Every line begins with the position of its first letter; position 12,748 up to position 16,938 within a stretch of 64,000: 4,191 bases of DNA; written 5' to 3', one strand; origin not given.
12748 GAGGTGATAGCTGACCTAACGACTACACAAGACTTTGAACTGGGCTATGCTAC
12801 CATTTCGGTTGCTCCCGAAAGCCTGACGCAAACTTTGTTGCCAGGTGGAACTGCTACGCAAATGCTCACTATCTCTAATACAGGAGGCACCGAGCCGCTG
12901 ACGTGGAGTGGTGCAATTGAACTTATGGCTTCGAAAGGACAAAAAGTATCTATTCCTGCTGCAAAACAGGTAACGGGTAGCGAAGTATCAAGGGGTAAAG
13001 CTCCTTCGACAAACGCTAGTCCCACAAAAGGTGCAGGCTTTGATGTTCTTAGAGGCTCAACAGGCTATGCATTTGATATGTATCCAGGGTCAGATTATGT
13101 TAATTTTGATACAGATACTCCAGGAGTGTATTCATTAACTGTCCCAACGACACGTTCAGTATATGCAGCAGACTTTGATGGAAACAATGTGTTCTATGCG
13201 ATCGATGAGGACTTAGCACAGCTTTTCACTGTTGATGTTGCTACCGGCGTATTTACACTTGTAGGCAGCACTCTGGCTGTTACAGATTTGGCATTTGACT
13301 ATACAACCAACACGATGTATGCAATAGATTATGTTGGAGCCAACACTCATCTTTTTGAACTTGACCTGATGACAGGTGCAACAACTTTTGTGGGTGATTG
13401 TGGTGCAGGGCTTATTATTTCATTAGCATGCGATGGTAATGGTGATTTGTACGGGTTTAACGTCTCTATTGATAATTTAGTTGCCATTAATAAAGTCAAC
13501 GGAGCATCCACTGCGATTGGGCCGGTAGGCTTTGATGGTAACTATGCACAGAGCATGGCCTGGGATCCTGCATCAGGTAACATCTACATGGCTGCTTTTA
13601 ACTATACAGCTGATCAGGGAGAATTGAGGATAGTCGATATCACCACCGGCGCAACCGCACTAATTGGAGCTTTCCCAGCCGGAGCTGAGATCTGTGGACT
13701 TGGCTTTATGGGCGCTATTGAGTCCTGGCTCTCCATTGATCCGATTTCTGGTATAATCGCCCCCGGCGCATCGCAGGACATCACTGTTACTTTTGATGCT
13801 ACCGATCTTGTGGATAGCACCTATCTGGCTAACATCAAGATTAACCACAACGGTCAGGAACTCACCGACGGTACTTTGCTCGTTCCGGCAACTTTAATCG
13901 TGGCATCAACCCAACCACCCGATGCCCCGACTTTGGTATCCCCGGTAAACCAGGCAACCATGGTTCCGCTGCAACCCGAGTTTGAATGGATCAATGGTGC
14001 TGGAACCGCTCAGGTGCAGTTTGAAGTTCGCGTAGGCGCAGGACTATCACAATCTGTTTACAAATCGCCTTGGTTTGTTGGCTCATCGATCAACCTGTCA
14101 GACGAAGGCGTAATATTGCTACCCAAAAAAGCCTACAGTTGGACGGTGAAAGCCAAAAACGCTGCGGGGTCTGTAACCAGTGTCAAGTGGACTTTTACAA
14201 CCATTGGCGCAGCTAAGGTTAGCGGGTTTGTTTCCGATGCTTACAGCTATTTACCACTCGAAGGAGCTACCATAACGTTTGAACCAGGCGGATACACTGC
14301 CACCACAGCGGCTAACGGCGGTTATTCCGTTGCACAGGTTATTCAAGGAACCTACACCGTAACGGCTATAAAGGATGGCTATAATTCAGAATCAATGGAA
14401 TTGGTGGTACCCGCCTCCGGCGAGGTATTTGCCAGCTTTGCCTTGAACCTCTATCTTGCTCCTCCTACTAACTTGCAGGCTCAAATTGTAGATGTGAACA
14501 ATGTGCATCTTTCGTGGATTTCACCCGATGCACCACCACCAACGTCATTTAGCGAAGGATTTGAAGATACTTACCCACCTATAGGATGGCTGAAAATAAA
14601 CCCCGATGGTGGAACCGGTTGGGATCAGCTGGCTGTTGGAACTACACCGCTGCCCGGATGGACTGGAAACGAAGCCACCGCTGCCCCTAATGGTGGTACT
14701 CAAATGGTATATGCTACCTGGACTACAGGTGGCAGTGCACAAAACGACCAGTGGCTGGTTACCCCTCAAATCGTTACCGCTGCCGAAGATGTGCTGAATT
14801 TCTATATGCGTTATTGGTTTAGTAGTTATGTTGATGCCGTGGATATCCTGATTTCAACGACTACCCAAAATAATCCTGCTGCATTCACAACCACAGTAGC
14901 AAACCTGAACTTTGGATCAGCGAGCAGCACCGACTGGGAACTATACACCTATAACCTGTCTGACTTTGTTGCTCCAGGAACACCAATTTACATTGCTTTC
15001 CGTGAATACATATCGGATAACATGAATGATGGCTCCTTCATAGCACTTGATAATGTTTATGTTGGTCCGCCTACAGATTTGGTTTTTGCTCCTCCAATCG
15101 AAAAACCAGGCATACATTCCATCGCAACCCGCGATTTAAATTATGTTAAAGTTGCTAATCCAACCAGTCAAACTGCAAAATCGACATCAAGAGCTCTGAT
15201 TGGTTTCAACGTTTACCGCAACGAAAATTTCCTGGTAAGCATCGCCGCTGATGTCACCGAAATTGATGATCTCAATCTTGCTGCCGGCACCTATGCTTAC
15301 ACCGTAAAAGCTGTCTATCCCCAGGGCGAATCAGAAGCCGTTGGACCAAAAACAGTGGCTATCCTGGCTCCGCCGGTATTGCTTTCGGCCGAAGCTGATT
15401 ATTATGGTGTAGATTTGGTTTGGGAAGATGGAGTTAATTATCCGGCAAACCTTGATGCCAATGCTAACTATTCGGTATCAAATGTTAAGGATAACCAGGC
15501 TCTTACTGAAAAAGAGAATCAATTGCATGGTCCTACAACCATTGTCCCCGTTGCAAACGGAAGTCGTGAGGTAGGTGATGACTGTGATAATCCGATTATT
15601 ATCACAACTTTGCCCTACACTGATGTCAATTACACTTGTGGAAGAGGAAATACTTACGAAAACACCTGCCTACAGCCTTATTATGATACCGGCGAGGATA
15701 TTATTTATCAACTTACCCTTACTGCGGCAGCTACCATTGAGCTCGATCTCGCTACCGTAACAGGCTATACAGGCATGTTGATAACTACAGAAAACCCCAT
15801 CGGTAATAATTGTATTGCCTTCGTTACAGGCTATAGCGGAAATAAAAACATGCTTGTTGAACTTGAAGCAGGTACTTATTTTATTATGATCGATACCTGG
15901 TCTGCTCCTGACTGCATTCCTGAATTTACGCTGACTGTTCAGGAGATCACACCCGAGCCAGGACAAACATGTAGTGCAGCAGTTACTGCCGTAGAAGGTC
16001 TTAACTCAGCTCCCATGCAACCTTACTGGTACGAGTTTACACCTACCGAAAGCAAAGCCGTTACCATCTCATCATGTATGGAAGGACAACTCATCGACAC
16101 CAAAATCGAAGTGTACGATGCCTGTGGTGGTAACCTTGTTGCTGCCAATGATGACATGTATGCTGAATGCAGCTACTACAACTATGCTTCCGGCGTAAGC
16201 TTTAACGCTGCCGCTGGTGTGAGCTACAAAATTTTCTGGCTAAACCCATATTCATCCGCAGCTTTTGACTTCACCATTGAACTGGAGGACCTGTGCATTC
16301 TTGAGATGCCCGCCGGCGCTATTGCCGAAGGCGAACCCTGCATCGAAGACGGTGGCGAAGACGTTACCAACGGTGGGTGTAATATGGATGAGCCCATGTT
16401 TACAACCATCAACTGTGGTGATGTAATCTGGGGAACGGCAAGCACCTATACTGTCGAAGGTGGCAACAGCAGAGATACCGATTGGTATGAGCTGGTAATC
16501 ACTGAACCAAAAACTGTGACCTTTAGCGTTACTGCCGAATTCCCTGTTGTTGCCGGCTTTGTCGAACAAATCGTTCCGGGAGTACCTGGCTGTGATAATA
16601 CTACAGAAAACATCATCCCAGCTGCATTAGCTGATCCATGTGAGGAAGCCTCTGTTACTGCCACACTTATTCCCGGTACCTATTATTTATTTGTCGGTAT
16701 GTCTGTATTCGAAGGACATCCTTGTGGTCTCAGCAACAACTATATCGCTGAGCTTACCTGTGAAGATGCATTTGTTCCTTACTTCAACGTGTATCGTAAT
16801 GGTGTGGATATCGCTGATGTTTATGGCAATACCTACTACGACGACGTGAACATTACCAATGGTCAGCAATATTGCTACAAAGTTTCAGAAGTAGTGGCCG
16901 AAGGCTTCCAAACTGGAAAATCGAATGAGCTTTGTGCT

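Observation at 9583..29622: Tandem pair of giant mosaic T9SS cargo genes (3085 and 3501 aa) occupying a third of the window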

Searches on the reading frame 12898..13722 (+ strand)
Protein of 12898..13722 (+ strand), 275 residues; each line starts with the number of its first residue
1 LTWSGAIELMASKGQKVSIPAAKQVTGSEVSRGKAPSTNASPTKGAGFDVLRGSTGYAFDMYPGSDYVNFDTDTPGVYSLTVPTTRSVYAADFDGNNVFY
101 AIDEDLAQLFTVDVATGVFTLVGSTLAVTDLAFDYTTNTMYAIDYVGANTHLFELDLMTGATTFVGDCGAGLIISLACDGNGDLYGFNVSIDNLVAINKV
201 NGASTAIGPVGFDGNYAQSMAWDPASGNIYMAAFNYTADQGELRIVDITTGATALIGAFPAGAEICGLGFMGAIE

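Call 16: search_protein_families(library=pfam, proteins=[window:12898-13722:+], max_evalue=1)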
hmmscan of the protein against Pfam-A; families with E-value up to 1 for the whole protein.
seq(275 aa): 2 families
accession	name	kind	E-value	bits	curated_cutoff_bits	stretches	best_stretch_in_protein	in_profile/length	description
PF14339.12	DUF4394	-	8.1e-10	38.9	29.6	2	183-268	142-229/230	Domain of unknown function (DUF4394)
PF14068.11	YuiB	-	0.49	11.5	27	0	238-267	63-92/101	Putative membrane protein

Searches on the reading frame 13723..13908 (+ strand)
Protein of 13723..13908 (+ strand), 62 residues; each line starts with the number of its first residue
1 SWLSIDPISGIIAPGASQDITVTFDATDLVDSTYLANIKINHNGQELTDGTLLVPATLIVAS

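Call 80: search_protein_families(library=pfam, proteins=[window:13723-13908:+], max_evalue=0.01)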
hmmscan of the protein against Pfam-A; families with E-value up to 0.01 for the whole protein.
seq(62 aa): 4 families
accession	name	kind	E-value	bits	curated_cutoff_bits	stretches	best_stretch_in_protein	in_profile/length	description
PF22544.2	HYDIN_VesB_CFA65-like_Ig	-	2e-05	25.2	25.5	1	3-45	49-91/100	HYDIN/CFA65/VesB-like, Ig-like domain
PF24507.1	Ig_CFAP65_4th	-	0.0002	22.1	27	1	3-41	25-63/76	CFAP65, fourth Ig-like domain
PF00635.32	Motile_Sperm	-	0.003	17.9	25.9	1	3-32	46-75/109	MSP (Major sperm protein) domain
PF21310.3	OCRL-like_ASH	-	0.0092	16.6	27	1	1-46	47-86/109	Inositol polyphosphate 5-phosphatase OCRL-like, ASH domain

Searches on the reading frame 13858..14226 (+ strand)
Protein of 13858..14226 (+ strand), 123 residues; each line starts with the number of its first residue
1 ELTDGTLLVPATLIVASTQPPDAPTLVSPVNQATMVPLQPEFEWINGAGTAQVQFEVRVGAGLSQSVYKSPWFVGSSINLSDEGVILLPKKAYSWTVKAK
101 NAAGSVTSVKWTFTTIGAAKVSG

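Call 16: search_protein_families(library=pfam, proteins=[window:13858-14226:+], max_evalue=1)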
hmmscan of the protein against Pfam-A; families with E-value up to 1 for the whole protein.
seq(123 aa): 2 families
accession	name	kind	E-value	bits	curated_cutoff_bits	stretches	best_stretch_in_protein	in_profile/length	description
PF25788.1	Ig_Rha78A_N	-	0.00072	20.2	27.4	1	39-112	19-97/105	Rha78A-like, N-terminal immunoglobulin domain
PF25059.1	FN3_DSCAM-DSCAML_C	-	0.043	14.6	39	1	72-116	35-80/89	DSCAM/DSCAML C-terminal Fn3-like domain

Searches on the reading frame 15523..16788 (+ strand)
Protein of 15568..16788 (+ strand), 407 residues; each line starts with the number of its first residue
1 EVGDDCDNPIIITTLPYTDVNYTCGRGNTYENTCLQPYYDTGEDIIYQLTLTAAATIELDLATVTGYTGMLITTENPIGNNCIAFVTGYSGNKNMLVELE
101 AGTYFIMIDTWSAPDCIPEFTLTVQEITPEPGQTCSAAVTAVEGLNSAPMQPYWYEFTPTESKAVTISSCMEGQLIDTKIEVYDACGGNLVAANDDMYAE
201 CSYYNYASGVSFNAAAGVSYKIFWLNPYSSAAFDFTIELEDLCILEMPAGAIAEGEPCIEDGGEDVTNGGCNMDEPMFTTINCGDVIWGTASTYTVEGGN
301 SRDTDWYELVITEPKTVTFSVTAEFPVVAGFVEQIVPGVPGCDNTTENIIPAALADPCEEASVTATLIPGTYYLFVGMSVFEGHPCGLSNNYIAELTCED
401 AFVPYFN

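Call 35: find_homologous_proteins(query=window:15568-16788:+, max_evalue=0.001)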
Query seq(407 aa) (407 aa): 28 proteins with E <= 0.001 among 8000 candidates.
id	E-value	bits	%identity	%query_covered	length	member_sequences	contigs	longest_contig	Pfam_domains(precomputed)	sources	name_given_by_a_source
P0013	8.9e-81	290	47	41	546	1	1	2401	-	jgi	jgi:hypothetical protein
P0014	3.2e-72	262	40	99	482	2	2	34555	-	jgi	jgi:hypothetical protein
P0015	2.1e-71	259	62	49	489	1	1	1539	PF13715.13,PF13620.13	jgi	-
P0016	3.6e-63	232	38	99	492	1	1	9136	-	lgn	-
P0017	3.1e-61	226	39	97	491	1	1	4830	-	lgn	-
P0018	2.0e-59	220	37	97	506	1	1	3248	-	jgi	jgi:hypothetical protein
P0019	8.5e-56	208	43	38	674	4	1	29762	-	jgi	jgi:hypothetical protein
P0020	3.6e-53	199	46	34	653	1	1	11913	PF13860.13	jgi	-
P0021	7.3e-52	195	48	30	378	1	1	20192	-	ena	-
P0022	3.7e-48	183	39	37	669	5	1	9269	-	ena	-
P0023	5.9e-46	175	50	31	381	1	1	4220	-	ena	-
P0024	2.4e-43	167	46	31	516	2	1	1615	-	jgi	jgi:hypothetical protein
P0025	1.3e-41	161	31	57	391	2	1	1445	-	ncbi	ncbi:MAG: hypothetical protein ACRECJ_02205, partial [Limisphaerales bacterium]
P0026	5.7e-40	156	33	60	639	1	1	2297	PF20009.5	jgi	jgi:hypothetical protein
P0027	6.6e-38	149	40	34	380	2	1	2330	-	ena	-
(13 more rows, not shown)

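Call 48: predict_structure(alignment_id=A2)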
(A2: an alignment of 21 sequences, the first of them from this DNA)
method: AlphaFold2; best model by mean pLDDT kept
length: 422 residues; sequences in the alignment: 21
mean_pLDDT: 79.4   pTM: 0.63
mean pLDDT of the five models: 79.4, 76.8, 73.6, 72.9, 71.2
residues with pLDDT >= 90: 138; 70-90: 183; 50-70: 58; < 50: 43
segments of 3 or more residues with pLDDT < 50: 1-14, 218-221, 275-278, 280-282, 307-316, 398-402, 420-422
pLDDT, mean of each block of 10 residues (from residue 1): 35 67 93 92 77 76 96 92 91 89 85 95 78 93 88 90 81 88 73 78 79 52 71 84 67 84 85 52 63 88 63 53 93 92 89 88 84 92 93 59 73 83 42
secondary structure, 60 per line:
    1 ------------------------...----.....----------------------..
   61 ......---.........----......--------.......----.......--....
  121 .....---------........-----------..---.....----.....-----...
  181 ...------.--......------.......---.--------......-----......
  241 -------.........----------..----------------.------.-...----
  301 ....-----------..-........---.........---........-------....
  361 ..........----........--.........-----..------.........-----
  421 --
elements in order: E25-27 E32-36 E59-66 E70-78 E83-88 E97-103 E108-114 E117-125 E135-142 E159-163 E168-172 E178-183 E193-198 E205-211 E224-229 E235-240 E248-256 E294-296 E301-304 E319-326 E330-338 E342-349 E360-370 E375-382 E385-393 E407-415

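Call 50: fold_search(model_id=the predicted structure, library=pdb)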
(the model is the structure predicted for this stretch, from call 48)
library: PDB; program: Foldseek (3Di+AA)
matches with E <= 10: 1731; with E <= 0.001: 121
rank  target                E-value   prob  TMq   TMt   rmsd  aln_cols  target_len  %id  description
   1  2qqk_A                2.9e-09  1.00  0.24  0.20  17.1       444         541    8  Neuropilin-2 a1a2b1b2 Domains in Complex with a Semaphorin-Blocking Fab (released 2007-11-20)
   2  2qql_A                4.0e-09  1.00  0.24  0.20  16.7       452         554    9  Neuropilin-2 a1a2b1b2 Domains in Complex with a Semaphorin-Blocking Fab (released 2007-11-20)
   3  3kq4_B                7.7e-09  1.00  0.21  0.20  18.3       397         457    7  Structure of Intrinsic Factor-Cobalamin bound to its receptor Cubilin (released 2010-03-09)
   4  5iku                  1.2e-08  1.00  0.22  0.38  17.6       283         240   18  Crystal structure of the Hathewaya histolytica ColG tandem collagen-binding domain s3as3b in the presence of calcium at  (released 2017-03-15)
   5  9h9a                  1.7e-07  0.99  0.17  0.08  25.7       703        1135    8  native structure of the full-length pesticidal protein Cry8Ba2, from crystals formed in vivo (form 1) (released 2025-12-03)
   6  5x7o_A                2.1e-07  1.00  0.17  0.07  22.7       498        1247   10  Crystal structure of Paenibacillus sp. 598K alpha-1,6-glucosyltransferase (released 2017-07-26)
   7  8wos_A                2.8e-07  1.00  0.26  0.19   9.7       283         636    9  Cryo-EM structure of human SIDT1 protein with C1 symmetry at low pH (released 2024-03-20)
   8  8ziy_A                5.1e-07  1.00  0.24  0.18  19.8       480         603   10  trypsinogen-EP-E574A (released 2025-05-21)
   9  8zj4_A                6.6e-07  1.00  0.27  0.21  19.8       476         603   10  trypsinogen-EP-N619A (released 2025-05-21)
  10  8ivx_A                7.4e-07  1.00  0.23  0.23  19.5       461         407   12  Crystal structure of NRP2 in complex with aNRP2-14 Fab fragment (released 2023-07-12)
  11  8kcx_A                7.8e-07  1.00  0.27  0.21   8.2       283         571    9  Cryo-EM structure of human SIDT1 (released 2024-06-12)
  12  9qxq                  8.2e-07  0.98  0.15  0.07  24.7       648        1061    7  native structure of full-length pesticidal protein Cry1Ca18 at pH9, from crystals formed in vivo (released 2026-02-11)
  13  8v38_A                8.7e-07  1.00  0.24  0.18   9.7       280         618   10  Structure of the human systemic RNAi defective transmembrane protein 1 (hSIDT1) (released 2024-06-26)
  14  8jul_A                9.1e-07  1.00  0.26  0.19   8.3       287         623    8  Cryo-EM structure of SIDT1 in complex with phosphatidic acid (released 2023-11-15)
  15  8zi4_A                1.0e-06  1.00  0.26  0.20  22.1       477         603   11  Cryo-EM structure of wtEP-trypsinogen (released 2025-05-21)
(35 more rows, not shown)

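Call 89: find_encoding_contigs(protein=P0014, flank=6000, max_places=2)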
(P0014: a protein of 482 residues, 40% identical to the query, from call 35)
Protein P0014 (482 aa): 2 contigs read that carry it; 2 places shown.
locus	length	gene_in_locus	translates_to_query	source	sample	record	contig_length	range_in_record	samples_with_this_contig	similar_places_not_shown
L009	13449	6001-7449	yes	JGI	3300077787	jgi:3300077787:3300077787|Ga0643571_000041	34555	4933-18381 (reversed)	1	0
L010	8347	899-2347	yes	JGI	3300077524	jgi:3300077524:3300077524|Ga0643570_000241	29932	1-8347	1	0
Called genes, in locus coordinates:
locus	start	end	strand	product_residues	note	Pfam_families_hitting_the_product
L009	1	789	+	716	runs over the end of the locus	PF00963:Cohesin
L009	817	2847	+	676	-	PF00963:Cohesin (weak)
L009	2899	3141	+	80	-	-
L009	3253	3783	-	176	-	-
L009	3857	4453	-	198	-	PF09721:Exosortase_EpsH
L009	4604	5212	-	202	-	-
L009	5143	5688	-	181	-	-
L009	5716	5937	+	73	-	-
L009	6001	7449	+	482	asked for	-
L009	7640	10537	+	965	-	PF26549:Tricorn_N (faint)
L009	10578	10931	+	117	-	PF04020:Phage_holin_4_2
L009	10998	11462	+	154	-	PF01243:PNPOx_N, PF12900:Pyridox_ox_2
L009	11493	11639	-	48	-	-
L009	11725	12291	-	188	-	PF01569:PAP2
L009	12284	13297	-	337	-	PF01018:GTP1_OBG, PF01926:MMR_HSR1, PF02421:FeoB_N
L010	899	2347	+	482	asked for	-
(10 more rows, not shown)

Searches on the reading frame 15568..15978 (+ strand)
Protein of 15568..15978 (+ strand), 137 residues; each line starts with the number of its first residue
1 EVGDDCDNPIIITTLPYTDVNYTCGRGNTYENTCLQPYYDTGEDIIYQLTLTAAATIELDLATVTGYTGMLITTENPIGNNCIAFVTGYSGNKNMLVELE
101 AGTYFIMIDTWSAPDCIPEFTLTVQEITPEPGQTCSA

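Call 16: search_protein_families(library=pfam, proteins=[window:15568-15978:+], max_evalue=1)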
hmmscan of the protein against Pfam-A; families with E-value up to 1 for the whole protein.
seq(137 aa): 1 family
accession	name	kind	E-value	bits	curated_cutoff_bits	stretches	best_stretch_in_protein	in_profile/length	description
PF04151.21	PPC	-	0.033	15.5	25.9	1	46-109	4-69/70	Bacterial pre-peptidase C-terminal domain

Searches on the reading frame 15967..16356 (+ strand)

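Call 16: search_protein_families(library=pfam, proteins=[window:15967-16356:+], max_evalue=1)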
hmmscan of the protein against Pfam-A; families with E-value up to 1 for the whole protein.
seq(130 aa): 1 family
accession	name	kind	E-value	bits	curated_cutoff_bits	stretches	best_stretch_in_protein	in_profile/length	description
PF23759.1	GBD_T9SS_assoc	-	0.015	16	27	1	20-61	46-83/116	Galactose binding domain-like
